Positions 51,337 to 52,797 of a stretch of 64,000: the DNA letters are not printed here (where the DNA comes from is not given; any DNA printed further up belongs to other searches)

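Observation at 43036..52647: PUL-2: SusC/SusD + surface lipoprotein + two UPF0748/GHL10 (DigH-type) enzymes as the only candidate glycan-cleaving components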

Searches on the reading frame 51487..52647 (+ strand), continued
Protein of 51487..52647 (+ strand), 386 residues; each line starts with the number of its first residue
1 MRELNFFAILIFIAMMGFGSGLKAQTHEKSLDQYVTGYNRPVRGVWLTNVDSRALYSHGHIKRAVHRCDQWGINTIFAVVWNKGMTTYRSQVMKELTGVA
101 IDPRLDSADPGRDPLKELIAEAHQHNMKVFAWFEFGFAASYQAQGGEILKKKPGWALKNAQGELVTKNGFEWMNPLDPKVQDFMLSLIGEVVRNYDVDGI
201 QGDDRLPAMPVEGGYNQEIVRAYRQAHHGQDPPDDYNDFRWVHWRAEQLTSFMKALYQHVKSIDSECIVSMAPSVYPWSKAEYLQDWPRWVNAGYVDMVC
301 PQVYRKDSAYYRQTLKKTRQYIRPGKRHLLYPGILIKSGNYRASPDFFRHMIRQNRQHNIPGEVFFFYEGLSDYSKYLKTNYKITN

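Call 29: find_related_loci(query=A1, collection=genome_contigs, flank=10000)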
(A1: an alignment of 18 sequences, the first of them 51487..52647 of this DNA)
Query A1 (386 aa) in genome_contigs; peptide patterns used: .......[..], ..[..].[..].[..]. (x = any residue, [..] = any of these).
600 stretches matched a pattern (row limit reached: there are more); 577 encode a relative of the query (tblastn E <= 1e-3); the best 80 are kept; 80 distinct loci.
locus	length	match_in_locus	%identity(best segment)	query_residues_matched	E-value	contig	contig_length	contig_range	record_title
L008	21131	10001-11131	61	6-382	3e-160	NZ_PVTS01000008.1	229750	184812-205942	Marinilabilia salmonicolor strain MSL42 Ga0139029_108, whole genome shotgun sequence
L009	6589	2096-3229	60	4-382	8e-158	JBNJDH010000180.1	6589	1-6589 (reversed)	MAG: Bacteroidota bacterium isolate Y23_45dBSe4.bin.63 NODE_8697_length_6589_cov_6.950847, whole genome shotgun sequence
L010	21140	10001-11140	59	3-383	2e-157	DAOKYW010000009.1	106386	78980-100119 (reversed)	MAG TPA_asm: Bacteroidales bacterium isolate AMR_MDS_0034 NODE_112_length_106386_cov_57.167402, whole genome shotgun seq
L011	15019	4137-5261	59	11-383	8e-155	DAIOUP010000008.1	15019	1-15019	MAG TPA_asm: Bacteroidales bacterium isolate CTOTU10757 NODE_1356_length_15019_cov_5.579524, whole genome shotgun sequen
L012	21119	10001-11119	58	6-383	2e-153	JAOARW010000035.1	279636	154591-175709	MAG: Carboxylicivirga sp. isolate McD6.26 contig_15515, whole genome shotgun sequence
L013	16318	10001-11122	57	10-383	1e-152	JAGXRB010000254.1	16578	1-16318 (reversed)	MAG: Bacteroidetes bacterium isolate CROMO_A_64 c_000000706252, whole genome shotgun sequence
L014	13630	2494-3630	57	1-383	1e-152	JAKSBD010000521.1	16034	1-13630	MAG: Bacteroidales bacterium isolate MAG.147 k141_3851560, whole genome shotgun sequence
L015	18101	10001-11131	58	2-382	2e-151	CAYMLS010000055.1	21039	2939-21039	MAG TPA_asm: uncultured Bacteroidales bacterium isolate SRP332253_co1_159 genome assembly, contig: NODE_3986_length_2103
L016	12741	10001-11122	56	1-382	2e-150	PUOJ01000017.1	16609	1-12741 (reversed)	MAG: Bacteroidales bacterium isolate B1Sed10_143R1 B1-Sed10-C3901, whole genome shotgun sequence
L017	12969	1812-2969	55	1-385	1e-149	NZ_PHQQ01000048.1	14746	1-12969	Arenibacter catalasegens strain P308H10 contig48, whole genome shotgun sequence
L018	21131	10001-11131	57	5-382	1e-149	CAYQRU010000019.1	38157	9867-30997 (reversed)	MAG TPA_asm: uncultured Bacteroidales bacterium isolate binchicken_co22_54 genome assembly, contig: NODE_1137_length_381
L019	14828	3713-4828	57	10-382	3e-148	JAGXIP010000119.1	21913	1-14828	MAG: Saccharicrinis sp. isolate LH_M89 k141_650565, whole genome shotgun sequence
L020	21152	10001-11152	55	7-385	9e-148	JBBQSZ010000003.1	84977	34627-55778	MAG: Flavobacteriales bacterium isolate Co_metawrap_1796 Cmw_1796_k141_28851968_length_84977_cov_8.9996, whole genome sh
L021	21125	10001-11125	57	6-383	2e-147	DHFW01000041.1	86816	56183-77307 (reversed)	MAG TPA_asm: Bacteroidales bacterium UBA4814 UBA4814_contig_1567, whole genome shotgun sequence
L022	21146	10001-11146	56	1-383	2e-146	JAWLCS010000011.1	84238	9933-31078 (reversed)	MAG: Bacteroidales bacterium isolate 15dZY3.bin.68 NODE_503_length_84238_cov_23.007143, whole genome shotgun sequence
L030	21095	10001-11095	52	5-383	2e-130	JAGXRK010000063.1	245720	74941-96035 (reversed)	MAG: Ignavibacterium sp. isolate CROMO_A_100 c_000000988592, whole genome shotgun sequence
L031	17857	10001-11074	53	6-383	2e-130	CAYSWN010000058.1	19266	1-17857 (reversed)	MAG TPA_asm: uncultured Ignavibacterium sp. isolate binchicken_co269_41 genome assembly, contig: NODE_2573_length_19266_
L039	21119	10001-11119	51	10-386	2e-128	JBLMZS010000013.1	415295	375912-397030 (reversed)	MAG: Bacteroidota bacterium isolate MAG197 PRJNA951521_bin54_renamed_12, whole genome shotgun sequence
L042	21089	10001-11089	52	6-383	9e-128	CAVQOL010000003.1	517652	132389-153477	MAG: uncultured Ignavibacteriaceae bacterium isolate MFD09964.bin.1.207 genome assembly, contig: contig_13273, whole gen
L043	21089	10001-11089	52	8-383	8e-128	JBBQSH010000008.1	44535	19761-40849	MAG: Ignavibacteriales bacterium isolate Co_metawrap_1736 Cmw_1736_k141_2121965_length_44535_cov_15.0000, whole genome s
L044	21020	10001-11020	55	42-382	7e-127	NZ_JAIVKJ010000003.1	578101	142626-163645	Microbulbifer elongatus strain SaN0-4 SaN0-4_ctg003, whole genome shotgun sequence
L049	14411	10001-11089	52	8-383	2e-126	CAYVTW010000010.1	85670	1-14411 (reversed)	MAG TPA_asm: uncultured Ignavibacterium sp. isolate binchicken_co40_69 genome assembly, contig: NODE_299_length_85670_co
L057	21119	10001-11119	52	11-382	5e-125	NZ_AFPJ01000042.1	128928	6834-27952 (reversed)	Microbulbifer agarilyticus S89 contig00047, whole genome shotgun sequence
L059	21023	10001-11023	54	42-382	2e-123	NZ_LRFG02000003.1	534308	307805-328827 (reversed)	Microbulbifer flavimaris strain WRN-8 ZB100002, whole genome shotgun sequence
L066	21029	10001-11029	54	37-383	3e-130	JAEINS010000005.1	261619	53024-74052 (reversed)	MAG: Melioribacteraceae bacterium isolate MAG10 NODE_41_length_261619_cov_183.080461, whole genome shotgun sequence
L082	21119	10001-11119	48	7-383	7e-119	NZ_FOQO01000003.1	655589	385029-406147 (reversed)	Parapedobacter indicus strain RK1, whole genome shotgun sequence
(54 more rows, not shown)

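Call 46: search_solved_structures(query=L003:13022-13948:+, max_evalue=1)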
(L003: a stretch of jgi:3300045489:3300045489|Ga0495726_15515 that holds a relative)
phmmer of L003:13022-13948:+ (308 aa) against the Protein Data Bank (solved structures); distinct sequences matched with E-value up to 1: 2.
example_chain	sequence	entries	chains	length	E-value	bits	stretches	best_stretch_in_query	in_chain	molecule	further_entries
4h41_A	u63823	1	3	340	1e-126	425.7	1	2-306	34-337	putative alpha-L-fucosidase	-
8vgs_A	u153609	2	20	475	0.75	12.3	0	132-225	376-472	Ribulose bisphosphate carboxylase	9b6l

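Call 49: search_protein_families(library=pfam, proteins=[L030:9247-9966:+, L031:7551-8513:+, L049:8238-8969:+, L042:5475-7520:+, L066:2326-5328:+, L030:1028-2437:+, L022:20237-21146:+, L039:19213-20748:-, L043:19589-20902:-, L082:11141-12742:+], max_evalue=0.001)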
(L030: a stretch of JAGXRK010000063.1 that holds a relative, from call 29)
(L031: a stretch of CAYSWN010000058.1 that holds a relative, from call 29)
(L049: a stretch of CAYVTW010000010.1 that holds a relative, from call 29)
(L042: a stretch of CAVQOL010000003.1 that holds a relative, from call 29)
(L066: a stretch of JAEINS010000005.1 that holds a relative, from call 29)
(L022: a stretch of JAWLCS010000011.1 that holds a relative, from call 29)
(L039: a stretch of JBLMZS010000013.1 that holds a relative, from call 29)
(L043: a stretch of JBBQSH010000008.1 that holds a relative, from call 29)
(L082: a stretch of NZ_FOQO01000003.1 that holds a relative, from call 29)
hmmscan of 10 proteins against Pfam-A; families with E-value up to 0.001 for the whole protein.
L030:9247-9966:+ (239 aa): 0 families

L031:7551-8513:+ (320 aa): 0 families

L049:8238-8969:+ (243 aa): 0 families

L042:5475-7520:+ (681 aa): 0 families

L066:2326-5328:+ (1000 aa): 4 families
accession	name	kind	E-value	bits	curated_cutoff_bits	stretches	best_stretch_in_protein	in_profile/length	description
PF13715.12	CarbopepD_reg_2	-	2.7e-18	66.2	32.2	1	32-120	1-88/88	CarboxypepD_reg-like domain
PF13620.12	CarboxypepD_reg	-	1.4e-14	54.6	32.3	1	32-109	2-82/82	Carboxypeptidase regulatory-like domain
PF14905.12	OMP_b-brl_3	-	6.2e-11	42.4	27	1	536-840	43-313/408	Outer membrane protein beta-barrel family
PF07715.20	Plug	-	7.1e-08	33.4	23.9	1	130-238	4-106/107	TonB-dependent Receptor Plug Domain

L030:1028-2437:+ (469 aa): 1 family
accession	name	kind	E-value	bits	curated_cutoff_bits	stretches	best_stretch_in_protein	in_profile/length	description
PF18962.6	Por_Secre_tail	-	2.2e-08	34.7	27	1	391-465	2-73/75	Secretion system C-terminal sorting domain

L022:20237-21146:+ (303 aa): 1 family
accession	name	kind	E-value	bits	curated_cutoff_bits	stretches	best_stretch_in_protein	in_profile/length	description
PF01074.27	Glyco_hydro_38N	-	2.1e-29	103.2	25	1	22-296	3-232/270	Glycosyl hydrolases family 38 N-terminal domain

L039:19213-20748:- (511 aa): 8 families
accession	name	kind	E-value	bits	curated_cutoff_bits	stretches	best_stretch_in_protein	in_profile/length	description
PF02518.31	HATPase_c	-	8.7e-27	94.2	26.4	1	399-508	2-109/111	Histidine kinase-, DNA gyrase B-, and HSP90-like ATPase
PF13426.13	PAS_9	-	2.3e-17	63.6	27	2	148-250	2-103/103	PAS domain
PF08448.16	PAS_4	-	2.4e-15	57.2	23.1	1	144-253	2-110/110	PAS fold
PF00512.31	HisKA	-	1.1e-14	54.7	26.9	1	285-353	1-66/66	His Kinase A (phospho-acceptor) domain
PF08447.18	PAS_3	-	6.7e-08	33.1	25.6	1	160-239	2-82/89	PAS fold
PF00989.32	PAS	-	3.1e-07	30.8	22.6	1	141-246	5-111/113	PAS fold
PF13581.12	HATPase_c_2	-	4.6e-06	27.1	27.4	1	409-485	38-111/127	Histidine kinase-like ATPase domain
PF13589.12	HATPase_c_3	-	0.00012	22.6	25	1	403-476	3-77/137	Histidine kinase-, DNA gyrase B-, and HSP90-like ATPase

L043:19589-20902:- (437 aa): 0 families

L082:11141-12742:+ (533 aa): 1 family
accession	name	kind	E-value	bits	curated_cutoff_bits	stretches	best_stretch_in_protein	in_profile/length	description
PF13552.11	DUF4127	-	2.3e-138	462.3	27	1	28-524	1-488/489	Protein of unknown function (DUF4127)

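Call 50: find_encoding_contigs(protein=P0057, flank=10000, max_places=2)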
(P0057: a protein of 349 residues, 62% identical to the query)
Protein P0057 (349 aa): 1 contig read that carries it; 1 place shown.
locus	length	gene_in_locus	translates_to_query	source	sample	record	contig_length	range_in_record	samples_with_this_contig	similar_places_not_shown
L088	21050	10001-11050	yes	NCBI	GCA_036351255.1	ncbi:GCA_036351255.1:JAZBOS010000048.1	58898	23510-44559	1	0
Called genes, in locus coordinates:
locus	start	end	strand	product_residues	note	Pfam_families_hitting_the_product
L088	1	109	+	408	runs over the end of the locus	PF13412:HTH_24 (faint), PF00480:ROK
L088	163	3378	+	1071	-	PF13620:CarboxypepD_reg, PF13715:CarbopepD_reg_2, PF07715:Plug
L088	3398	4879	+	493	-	PF12741:SusD-like, PF12771:SusD-like_2, PF12741:SusD-like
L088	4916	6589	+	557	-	PF15416:DUF4623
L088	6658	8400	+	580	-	PF02638:GHL10, PF14871:GHL6 (weak)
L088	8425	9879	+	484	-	PF16401:DUF5009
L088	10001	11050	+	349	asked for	PF02638:GHL10, PF14871:GHL6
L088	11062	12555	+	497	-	-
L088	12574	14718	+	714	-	PF01869:BcrAD_BadFG (faint), PF05378:Hydant_A_N, PF13941:MutL (faint), PF01968:Hydantoinase_A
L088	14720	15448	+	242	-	PF12831:FAD_oxidored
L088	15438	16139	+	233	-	PF04131:NanE, PF00478:IMPDH (weak)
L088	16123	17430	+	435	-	PF01134:GIDA (faint), PF12831:FAD_oxidored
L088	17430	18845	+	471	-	PF02878:PGM_PMM_I, PF02879:PGM_PMM_II, PF02880:PGM_PMM_III, PF00408:PGM_PMM_IV (faint)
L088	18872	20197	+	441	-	PF00702:Hydrolase (faint), PF13419:HAD_2 (faint)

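Call 57: search_solved_structures(query=A1, max_evalue=1, show_alignments=2)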
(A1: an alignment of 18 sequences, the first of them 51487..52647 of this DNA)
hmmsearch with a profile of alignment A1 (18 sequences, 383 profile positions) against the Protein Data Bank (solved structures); distinct sequences matched with E-value up to 1: 7.
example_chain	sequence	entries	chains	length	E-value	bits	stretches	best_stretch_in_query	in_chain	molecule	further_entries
5oq2_A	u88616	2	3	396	2.5e-19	72.5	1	54-372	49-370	Cwp19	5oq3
4xhp_A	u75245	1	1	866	0.0006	21.9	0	296-374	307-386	ParM hybrid fusion protein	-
4gkl_A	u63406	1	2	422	0.013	17.5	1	113-201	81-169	Alpha-amylase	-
6jhp_A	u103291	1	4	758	0.11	14.4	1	146-222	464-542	Alpha-galactosidase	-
6tvk_AAA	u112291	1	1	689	0.4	12.6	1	111-199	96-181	Alpha-L-fucosidase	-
9bab_z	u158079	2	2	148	0.43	12.5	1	127-176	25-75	DUF1102 domain-containing protein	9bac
2wc7_A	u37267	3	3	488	0.46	12.4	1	59-133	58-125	ALPHA AMYLASE, CATALYTIC REGION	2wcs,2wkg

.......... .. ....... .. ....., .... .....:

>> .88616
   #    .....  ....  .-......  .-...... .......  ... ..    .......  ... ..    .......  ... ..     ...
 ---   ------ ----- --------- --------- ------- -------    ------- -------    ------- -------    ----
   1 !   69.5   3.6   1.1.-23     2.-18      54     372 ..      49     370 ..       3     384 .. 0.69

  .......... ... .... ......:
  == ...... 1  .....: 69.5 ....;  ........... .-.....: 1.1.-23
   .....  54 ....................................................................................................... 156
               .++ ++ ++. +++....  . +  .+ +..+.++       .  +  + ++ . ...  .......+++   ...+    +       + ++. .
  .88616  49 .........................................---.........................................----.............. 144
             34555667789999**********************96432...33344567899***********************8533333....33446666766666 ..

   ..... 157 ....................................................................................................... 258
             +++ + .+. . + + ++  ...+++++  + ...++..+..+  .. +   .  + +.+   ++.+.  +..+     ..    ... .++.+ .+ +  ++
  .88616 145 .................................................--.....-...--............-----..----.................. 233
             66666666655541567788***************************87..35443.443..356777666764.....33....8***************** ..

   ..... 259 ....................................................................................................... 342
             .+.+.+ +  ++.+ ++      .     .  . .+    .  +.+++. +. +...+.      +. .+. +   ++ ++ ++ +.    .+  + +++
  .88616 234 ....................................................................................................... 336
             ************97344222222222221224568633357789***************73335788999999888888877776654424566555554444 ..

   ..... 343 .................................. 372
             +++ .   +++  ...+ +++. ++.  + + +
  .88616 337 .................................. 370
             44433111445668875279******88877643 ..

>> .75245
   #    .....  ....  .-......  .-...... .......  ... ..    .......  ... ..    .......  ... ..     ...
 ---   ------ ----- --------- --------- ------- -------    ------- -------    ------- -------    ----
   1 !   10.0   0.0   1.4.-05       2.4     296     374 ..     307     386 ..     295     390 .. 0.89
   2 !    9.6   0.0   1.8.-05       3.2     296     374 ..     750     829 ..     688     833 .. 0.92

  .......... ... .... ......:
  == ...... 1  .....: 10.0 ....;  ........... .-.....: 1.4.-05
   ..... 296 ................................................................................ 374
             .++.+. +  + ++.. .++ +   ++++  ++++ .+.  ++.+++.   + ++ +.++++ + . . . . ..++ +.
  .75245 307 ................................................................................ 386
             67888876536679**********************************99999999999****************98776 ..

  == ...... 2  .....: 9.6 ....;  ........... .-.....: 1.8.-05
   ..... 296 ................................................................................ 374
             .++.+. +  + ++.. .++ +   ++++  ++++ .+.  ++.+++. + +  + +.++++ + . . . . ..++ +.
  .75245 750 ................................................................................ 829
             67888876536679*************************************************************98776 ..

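Call 61: search_protein_families(library=pfam, proteins=[L057:8866-9975:+, L059:11075-12070:+, L044:1026-2000:+, L044:1997-2824:+, L044:17330-19819:+, L057:14323-15738:+, L057:19801-21119:+, L044:15737-16660:-, L057:13463-14209:+], max_evalue=0.001)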
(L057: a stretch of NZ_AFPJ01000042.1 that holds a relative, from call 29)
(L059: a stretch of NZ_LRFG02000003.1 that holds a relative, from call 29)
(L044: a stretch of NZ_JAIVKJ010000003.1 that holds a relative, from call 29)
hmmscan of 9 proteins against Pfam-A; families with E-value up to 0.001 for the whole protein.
L057:8866-9975:+ (369 aa): 6 families
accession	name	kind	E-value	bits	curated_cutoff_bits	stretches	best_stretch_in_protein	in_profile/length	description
PF00005.33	ABC_tran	-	5.9e-34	118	25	1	22-163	2-136/137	ABC transporter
PF08402.16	TOBE_2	-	3.8e-12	46.6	21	1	282-350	1-76/76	TOBE domain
PF17912.7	OB_MalK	-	1.2e-10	42.5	27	1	237-289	1-53/53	MalK OB fold domain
PF13304.12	AAA_21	-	6.1e-05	23.7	27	0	33-57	1-25/304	AAA domain, putative AbiEii toxin, Type IV TA system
PF03193.22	RsgA_GTPase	-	0.00015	22.1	30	1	19-62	95-137/174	RsgA GTPase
PF02463.25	SMC_N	-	0.0004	20.3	40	1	31-207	24-209/220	RecF/RecN/SMC N terminal domain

L059:11075-12070:+ (331 aa): 1 family
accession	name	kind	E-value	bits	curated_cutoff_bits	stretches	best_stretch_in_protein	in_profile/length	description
PF00294.29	PfkB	-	1e-57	196.3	25.8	1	1-316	1-301/302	pfkB family carbohydrate kinase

L044:1026-2000:+ (324 aa): 1 family
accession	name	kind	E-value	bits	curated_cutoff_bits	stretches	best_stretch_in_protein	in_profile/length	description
PF00528.27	BPD_transp_1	-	1.9e-16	60.8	26.4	1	106-319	22-178/184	Binding-protein-dependent transport system inner membrane component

L044:1997-2824:+ (275 aa): 1 family
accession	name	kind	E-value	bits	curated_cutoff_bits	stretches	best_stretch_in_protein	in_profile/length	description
PF00528.27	BPD_transp_1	-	2.4e-14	53.9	26.4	1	87-264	3-178/184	Binding-protein-dependent transport system inner membrane component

L044:17330-19819:+ (829 aa): 2 families
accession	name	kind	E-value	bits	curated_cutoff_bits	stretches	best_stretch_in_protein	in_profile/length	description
PF00593.30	TonB_dep_Rec_b-barrel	-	3.2e-26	93.6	27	1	346-794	55-436/436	TonB dependent receptor-like, beta-barrel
PF07715.20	Plug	-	3.8e-11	43.9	23.9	1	67-177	2-107/107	TonB-dependent Receptor Plug Domain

L057:14323-15738:+ (471 aa): 1 family
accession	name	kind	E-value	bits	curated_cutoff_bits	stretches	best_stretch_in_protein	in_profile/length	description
PF00202.27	Aminotran_3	-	8.2e-88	295.2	30.5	1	35-449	11-402/403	Aminotransferase class-III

L057:19801-21119:+ (439 aa): 1 family
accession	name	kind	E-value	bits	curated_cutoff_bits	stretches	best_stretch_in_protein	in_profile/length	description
PF00933.27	Glyco_hydro_3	-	1.4e-87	294.6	27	1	83-410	17-316/316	Glycosyl hydrolase family 3 N terminal domain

L044:15737-16660:- (307 aa): 2 families
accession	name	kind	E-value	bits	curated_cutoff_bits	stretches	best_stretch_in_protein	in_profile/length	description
PF03466.25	LysR_substrate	-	1.3e-24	87.2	28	1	94-295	3-206/209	LysR substrate binding domain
PF00126.33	HTH_1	-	5.2e-18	65.2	26.6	1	10-68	2-60/60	Bacterial regulatory helix-turn-helix protein, lysR family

L057:13463-14209:+ (248 aa): 1 family
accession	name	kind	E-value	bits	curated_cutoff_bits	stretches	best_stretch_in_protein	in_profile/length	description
PF03734.19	YkuD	-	3.1e-05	25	23.4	1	63-229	27-146/146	L,D-transpeptidase catalytic domain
